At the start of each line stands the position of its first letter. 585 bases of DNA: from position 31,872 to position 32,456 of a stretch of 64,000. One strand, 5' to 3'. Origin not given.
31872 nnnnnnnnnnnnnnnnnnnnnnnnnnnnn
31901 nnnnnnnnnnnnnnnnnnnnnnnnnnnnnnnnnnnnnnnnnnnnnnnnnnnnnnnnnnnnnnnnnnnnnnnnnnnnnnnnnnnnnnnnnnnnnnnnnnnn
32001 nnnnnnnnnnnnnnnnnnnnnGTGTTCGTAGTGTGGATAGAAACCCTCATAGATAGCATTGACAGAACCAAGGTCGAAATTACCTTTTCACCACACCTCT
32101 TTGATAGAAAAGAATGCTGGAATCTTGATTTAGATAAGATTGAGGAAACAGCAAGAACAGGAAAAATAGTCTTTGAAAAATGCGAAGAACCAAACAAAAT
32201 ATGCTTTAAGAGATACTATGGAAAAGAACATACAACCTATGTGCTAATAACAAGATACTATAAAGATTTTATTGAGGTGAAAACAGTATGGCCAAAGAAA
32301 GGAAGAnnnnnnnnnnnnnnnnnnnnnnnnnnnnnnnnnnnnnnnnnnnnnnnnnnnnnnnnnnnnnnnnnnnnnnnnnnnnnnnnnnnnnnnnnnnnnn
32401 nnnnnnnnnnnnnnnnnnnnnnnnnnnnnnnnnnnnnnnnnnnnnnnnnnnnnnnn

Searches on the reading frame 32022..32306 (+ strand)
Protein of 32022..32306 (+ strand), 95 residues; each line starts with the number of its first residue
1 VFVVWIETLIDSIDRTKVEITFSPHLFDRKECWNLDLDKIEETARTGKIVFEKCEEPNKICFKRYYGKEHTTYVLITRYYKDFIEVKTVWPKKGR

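Call 69: search_protein_families(library=pfam, proteins=[window:32022-32306:+], max_evalue=0.001)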
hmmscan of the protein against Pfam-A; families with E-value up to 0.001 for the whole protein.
window:32022-32306:+ (95 aa): 1 family
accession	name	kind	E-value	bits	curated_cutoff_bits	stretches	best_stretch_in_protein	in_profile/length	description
PF14076.12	DUF4258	-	0.00021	21.9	25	1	22-90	1-70/71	Domain of unknown function (DUF4258)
